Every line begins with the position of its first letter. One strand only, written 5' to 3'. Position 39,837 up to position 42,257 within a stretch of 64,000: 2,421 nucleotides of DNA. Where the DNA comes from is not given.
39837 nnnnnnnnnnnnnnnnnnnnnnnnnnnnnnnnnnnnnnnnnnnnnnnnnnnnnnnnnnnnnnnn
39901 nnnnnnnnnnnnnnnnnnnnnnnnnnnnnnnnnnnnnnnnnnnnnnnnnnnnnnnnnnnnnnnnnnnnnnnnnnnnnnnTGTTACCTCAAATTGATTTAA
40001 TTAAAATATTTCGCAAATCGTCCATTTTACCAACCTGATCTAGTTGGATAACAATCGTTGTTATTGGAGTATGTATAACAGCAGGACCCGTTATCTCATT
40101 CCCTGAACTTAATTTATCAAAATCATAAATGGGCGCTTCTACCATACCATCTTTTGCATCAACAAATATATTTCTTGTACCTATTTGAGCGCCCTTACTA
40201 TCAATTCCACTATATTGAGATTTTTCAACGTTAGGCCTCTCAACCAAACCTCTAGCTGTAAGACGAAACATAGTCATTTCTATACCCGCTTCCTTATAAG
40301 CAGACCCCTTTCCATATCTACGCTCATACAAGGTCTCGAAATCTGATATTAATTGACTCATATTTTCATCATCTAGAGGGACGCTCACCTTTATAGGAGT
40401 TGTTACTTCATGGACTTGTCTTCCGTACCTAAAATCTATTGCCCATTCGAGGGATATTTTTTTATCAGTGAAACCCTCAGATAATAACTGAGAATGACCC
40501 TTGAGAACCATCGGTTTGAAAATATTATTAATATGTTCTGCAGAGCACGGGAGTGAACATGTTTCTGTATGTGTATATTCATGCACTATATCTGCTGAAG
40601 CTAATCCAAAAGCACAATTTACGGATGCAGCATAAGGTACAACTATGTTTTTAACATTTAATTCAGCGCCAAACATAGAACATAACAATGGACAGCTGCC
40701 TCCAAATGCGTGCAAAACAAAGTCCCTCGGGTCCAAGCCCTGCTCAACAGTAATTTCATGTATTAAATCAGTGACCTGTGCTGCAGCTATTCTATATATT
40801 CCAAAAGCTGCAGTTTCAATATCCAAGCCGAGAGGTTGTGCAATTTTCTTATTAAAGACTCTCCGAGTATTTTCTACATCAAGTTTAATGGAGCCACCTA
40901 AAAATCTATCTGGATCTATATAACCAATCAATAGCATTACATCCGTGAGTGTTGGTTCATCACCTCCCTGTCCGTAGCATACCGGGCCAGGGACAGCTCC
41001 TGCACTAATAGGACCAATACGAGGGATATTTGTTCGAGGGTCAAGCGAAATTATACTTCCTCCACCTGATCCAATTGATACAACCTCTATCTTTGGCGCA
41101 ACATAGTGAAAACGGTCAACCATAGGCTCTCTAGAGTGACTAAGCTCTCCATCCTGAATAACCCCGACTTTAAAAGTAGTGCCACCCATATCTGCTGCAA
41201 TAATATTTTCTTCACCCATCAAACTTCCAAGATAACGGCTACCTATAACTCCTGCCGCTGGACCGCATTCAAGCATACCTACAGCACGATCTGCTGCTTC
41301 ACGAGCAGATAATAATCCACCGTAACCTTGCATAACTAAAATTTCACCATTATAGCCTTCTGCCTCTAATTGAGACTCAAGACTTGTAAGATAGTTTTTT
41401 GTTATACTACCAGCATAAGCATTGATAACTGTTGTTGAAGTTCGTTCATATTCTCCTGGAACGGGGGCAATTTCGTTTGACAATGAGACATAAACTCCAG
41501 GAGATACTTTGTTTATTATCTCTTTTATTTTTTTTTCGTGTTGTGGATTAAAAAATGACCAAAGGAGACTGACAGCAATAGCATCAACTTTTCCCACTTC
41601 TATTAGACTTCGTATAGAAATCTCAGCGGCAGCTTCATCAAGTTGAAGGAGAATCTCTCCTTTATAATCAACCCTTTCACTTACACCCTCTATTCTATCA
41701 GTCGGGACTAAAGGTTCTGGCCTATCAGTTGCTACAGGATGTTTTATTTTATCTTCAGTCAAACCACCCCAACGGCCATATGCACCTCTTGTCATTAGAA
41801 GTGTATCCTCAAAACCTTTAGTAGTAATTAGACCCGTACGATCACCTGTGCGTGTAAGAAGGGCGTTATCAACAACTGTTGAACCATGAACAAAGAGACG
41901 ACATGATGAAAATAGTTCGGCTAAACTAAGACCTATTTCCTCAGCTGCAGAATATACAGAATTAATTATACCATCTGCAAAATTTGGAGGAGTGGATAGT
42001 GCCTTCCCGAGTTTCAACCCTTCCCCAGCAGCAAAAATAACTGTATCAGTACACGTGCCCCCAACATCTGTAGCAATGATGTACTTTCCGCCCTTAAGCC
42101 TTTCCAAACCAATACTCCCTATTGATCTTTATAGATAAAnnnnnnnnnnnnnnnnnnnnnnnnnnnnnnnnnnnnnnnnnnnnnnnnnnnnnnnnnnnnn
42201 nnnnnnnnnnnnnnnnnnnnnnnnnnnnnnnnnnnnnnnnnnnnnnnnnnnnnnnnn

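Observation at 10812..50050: Four divergent HyuA/HyuB (hydantoinase/oxoprolinase-family) pairs packed into 40 kb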

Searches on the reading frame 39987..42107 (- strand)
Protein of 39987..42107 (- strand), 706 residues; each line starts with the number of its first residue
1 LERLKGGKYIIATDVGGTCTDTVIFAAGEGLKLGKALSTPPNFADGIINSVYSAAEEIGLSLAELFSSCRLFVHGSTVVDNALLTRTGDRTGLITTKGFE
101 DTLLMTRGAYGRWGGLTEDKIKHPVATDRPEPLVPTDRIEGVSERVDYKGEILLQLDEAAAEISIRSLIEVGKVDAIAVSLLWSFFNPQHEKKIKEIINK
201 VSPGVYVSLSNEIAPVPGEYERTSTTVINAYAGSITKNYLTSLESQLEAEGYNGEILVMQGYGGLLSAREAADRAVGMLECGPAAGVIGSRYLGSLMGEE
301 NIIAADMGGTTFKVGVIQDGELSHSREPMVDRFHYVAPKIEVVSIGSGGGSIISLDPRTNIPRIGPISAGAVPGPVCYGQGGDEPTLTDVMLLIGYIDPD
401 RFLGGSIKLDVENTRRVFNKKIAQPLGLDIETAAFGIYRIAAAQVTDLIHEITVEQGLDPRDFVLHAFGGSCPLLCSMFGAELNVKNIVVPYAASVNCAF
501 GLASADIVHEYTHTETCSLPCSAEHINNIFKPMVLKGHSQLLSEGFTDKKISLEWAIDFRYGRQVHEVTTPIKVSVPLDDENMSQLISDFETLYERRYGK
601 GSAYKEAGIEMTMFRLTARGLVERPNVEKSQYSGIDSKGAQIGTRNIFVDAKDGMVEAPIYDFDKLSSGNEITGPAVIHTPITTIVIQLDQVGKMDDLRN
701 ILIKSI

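Call 3: search_protein_families(library=pfam, proteins=[window:39987-42107:-])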
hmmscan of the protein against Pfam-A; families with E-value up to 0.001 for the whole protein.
window:39987-42107:- (706 aa): 3 families
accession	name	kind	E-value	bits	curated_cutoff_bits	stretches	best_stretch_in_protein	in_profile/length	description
PF01968.24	Hydantoinase_A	-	3.9e-86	289.3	22.9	1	222-510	1-290/291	Hydantoinase/oxoprolinase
PF05378.19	Hydant_A_N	-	5.8e-36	124.3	25.2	1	11-201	2-175/176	Hydantoinase/oxoprolinase N-terminal region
PF19278.4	Hydant_A_C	-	9.7e-26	90.8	21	1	523-700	11-187/193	Hydantoinase/oxoprolinase C-terminal domain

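Call 4: search_protein_families(library=ncbifam, proteins=[window:39987-42107:-])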
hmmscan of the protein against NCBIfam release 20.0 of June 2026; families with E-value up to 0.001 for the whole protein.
window:39987-42107:- (706 aa): 3 families
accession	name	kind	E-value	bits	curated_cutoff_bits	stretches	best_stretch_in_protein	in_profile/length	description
NF050156.1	CapLactmsAlpCapA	equivalog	4.3e-153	511.1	1000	1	10-692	2-674/689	caprolactamase subunit alpha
NF042975.2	AcphenoCarb_ApcC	equivalog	8.1e-122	407.8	1500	1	11-697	11-703/733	acetophenone carboxylase subunit gamma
NF042960.1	AcphenoCarb_ApcA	equivalog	4.9e-79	266.3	1250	2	128-700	91-652/658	acetophenone carboxylase subunit alpha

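Call 63: search_solved_structures(query=window:39987-42107:-, max_evalue=0.001)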
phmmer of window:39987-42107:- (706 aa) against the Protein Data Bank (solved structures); distinct sequences matched with E-value up to 0.001: 6.
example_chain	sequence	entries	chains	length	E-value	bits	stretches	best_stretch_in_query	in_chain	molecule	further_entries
5l9w_B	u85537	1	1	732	3.9e-115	388.6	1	11-691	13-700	Acetophenone carboxylase gamma subunit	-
7hk5_A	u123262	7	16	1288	1.3e-112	380.3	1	11-703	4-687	N-methylhydantoinase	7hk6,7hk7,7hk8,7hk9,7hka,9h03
6yra_A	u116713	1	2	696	6.2e-102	345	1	8-687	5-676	5-oxoprolinase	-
5svb_B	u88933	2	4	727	4e-95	322.5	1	10-687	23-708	Acetone carboxylase beta subunit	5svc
5m45_B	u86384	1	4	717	7.1e-95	321.7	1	10-687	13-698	Acetone carboxylase beta subunit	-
5l9w_b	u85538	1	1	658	2.7e-60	207.4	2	142-688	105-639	Acetophenone carboxylase alpha subunit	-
